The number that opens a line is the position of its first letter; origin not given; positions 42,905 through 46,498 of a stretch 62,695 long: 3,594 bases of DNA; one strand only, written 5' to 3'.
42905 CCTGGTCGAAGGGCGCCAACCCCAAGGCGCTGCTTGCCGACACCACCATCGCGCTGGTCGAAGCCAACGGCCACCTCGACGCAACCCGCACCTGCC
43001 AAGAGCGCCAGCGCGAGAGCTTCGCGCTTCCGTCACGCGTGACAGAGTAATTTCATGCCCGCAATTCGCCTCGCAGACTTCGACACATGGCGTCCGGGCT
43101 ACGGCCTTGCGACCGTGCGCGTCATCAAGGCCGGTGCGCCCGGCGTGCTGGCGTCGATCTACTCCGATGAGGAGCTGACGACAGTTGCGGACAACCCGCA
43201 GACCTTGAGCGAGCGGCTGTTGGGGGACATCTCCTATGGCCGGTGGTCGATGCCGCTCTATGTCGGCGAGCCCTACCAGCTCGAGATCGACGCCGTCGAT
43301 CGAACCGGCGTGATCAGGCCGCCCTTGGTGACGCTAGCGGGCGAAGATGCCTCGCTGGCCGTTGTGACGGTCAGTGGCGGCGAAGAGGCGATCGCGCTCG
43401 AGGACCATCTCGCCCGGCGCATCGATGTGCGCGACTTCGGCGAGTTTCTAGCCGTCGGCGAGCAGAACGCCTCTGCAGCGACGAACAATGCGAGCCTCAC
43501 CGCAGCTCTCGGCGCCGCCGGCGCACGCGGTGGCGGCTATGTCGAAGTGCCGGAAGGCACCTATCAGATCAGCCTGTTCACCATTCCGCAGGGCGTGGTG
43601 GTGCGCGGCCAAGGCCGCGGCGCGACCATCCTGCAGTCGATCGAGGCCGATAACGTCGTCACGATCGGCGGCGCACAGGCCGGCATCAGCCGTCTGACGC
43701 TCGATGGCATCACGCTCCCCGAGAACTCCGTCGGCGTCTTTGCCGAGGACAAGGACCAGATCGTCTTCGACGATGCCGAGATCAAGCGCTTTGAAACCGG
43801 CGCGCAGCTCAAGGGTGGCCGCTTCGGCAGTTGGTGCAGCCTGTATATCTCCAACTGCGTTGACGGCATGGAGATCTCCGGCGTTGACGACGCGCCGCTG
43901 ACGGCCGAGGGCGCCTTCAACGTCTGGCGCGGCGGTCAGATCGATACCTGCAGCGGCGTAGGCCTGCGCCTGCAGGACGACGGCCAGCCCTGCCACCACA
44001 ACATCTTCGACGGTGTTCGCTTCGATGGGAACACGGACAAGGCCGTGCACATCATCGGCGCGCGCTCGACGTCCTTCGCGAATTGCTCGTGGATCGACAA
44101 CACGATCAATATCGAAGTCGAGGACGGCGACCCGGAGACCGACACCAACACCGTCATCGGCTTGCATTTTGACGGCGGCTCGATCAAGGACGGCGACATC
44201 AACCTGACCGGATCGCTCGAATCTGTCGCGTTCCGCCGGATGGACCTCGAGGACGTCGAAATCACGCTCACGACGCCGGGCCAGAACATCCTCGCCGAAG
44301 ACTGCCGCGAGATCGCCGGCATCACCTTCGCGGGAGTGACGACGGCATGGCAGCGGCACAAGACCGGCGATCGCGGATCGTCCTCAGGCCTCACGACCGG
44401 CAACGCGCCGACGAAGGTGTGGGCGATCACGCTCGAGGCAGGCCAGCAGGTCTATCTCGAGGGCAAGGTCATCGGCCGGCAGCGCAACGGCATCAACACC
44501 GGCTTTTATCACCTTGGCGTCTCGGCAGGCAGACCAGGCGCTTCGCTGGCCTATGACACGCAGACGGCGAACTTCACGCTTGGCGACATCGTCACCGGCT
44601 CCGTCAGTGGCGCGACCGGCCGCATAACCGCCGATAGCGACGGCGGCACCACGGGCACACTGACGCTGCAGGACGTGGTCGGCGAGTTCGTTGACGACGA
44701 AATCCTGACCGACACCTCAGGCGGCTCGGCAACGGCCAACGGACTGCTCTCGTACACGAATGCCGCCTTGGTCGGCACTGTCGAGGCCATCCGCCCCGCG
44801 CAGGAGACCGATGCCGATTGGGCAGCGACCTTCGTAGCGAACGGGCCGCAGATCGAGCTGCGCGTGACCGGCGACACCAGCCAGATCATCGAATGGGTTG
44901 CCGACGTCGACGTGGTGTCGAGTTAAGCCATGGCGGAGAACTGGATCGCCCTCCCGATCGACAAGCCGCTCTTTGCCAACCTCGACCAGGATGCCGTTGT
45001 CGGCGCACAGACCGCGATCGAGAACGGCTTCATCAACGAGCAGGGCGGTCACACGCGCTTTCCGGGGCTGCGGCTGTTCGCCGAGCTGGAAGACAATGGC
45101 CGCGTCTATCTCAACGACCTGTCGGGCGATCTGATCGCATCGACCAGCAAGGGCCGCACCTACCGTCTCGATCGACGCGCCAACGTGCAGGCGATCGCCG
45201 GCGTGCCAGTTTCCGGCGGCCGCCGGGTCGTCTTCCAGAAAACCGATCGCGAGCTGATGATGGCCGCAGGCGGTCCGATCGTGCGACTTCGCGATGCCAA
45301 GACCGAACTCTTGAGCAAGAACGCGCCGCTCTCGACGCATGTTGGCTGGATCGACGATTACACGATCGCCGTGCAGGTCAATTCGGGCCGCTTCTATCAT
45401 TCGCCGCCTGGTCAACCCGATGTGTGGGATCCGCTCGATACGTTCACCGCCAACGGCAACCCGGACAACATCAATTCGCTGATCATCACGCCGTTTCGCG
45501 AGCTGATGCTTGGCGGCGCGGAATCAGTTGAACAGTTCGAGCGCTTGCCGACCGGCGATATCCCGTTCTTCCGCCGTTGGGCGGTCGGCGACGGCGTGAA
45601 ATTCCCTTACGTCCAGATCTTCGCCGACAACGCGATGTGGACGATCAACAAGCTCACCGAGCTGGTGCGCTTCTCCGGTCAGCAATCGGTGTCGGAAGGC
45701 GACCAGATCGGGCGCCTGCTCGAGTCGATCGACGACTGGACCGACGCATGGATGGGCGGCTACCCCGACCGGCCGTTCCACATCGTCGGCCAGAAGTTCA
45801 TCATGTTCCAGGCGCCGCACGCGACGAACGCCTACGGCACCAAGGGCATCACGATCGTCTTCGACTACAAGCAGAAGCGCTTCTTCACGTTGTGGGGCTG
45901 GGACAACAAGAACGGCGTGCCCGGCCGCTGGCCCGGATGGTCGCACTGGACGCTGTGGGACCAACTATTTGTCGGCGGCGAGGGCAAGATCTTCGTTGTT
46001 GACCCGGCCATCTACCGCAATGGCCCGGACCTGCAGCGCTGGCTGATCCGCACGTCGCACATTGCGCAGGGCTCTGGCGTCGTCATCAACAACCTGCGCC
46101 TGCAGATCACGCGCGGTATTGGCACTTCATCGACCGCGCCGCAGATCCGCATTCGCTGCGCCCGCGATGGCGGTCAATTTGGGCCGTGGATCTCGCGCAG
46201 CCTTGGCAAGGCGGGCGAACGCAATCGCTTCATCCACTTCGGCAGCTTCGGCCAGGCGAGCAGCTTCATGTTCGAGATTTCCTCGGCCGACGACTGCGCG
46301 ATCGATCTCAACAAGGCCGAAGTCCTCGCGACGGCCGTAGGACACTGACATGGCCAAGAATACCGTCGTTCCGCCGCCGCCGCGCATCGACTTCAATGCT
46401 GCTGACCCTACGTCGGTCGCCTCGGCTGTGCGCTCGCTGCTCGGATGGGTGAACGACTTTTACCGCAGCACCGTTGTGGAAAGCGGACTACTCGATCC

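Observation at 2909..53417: The 12-bp palindrome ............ occurs seven times, mostly just upstream of gene starts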

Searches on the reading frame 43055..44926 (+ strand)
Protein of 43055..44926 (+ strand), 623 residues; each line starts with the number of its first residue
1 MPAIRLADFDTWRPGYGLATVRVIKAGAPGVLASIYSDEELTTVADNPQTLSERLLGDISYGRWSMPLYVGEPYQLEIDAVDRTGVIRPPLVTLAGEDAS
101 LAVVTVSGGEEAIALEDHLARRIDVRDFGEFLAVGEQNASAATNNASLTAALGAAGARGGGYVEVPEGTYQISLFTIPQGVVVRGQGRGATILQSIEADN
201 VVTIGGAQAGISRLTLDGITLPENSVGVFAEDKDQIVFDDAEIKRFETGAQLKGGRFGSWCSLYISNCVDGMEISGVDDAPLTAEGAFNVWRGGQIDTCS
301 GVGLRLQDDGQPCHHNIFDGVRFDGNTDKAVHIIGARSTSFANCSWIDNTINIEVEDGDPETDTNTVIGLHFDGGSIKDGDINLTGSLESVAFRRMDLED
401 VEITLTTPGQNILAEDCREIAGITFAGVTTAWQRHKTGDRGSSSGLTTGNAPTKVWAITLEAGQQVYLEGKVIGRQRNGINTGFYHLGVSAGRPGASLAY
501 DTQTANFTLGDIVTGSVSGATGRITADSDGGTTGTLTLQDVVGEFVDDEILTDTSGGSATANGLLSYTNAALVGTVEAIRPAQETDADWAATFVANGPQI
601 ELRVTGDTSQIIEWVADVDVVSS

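Call 10: search_protein_families(library=phrogs, proteins=[window:43055-44926:+], max_evalue=0.001)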
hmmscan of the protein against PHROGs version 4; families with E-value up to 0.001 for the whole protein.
window:43055-44926:+ (623 aa): 2 families
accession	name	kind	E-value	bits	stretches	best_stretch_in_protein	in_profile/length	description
phrog_20501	-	unknown function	0.00031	21.6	1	457-586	30-162/193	-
phrog_358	-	unknown function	0.00049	18.4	1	479-581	442-521/2056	-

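Call 80: search_protein_families(library=pfam, proteins=[window:43055-44923:+], max_evalue=0.001)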
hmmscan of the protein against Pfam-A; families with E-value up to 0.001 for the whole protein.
window:43055-44923:+ (623 aa): 1 family
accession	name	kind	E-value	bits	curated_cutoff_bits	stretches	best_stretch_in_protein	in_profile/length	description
PF13229.12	Beta_helix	-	9.8e-05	22.5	25.9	1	210-352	12-143/158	Right handed beta helix region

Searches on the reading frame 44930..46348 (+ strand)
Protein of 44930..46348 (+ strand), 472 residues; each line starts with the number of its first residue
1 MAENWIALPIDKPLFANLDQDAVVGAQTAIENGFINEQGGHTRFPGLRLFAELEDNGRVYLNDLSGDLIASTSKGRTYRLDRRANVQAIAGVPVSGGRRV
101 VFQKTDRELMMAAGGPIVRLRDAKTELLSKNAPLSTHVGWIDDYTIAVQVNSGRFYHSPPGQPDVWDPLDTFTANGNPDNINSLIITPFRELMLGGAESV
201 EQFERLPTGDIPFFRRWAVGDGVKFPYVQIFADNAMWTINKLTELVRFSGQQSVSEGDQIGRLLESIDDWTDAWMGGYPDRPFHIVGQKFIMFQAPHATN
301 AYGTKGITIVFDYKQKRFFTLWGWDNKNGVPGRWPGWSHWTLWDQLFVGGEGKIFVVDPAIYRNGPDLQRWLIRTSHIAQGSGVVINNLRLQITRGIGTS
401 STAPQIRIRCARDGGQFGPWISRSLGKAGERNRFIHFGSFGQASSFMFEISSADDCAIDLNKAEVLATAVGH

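Call 10: search_protein_families(library=phrogs, proteins=[window:44930-46348:+], max_evalue=0.001)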
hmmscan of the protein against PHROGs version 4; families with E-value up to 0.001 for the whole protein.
window:44930-46348:+ (472 aa): 1 family
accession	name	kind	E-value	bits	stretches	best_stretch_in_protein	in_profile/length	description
phrog_578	-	connector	1.5e-15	57.7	1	35-465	37-467/486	head closure Hc3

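Call 21: find_related_loci(query=window:44930-46348:+, collection=viral_contigs, flank=10000)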
Query window:44930-46348:+ (472 aa) in viral_contigs; peptide patterns used: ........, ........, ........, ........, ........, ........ (x = any residue, [..] = any of these).
2 stretches matched a pattern; 1 encode a relative of the query (tblastn E <= 1e-3); 1 distinct loci.
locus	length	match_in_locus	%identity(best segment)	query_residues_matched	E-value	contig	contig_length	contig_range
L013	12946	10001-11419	55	4-471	3e-177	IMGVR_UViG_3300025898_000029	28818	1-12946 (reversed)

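Call 80: search_protein_families(library=pfam, proteins=[window:44930-46345:+], max_evalue=0.001)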
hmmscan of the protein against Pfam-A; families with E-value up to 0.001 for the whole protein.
window:44930-46345:+ (472 aa): 0 families

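Call 88: find_related_loci(query=window:44930-46348:+, collection=metagenome_contigs, flank=10000)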
Query window:44930-46348:+ (472 aa) in metagenome_contigs; peptide patterns used: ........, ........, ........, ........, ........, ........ (x = any residue, [..] = any of these).
59 stretches matched a pattern; 5 encode a relative of the query (tblastn E <= 1e-3); 5 distinct loci.
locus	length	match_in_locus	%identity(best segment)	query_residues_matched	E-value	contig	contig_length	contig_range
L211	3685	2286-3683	67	1-466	0e+0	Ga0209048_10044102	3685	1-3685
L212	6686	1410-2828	55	4-471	5e-178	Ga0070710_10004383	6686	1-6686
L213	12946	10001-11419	55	4-471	9e-177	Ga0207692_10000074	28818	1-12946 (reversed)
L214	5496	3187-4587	47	4-472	7e-152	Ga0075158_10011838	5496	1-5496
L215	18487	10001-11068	55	4-357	1e-134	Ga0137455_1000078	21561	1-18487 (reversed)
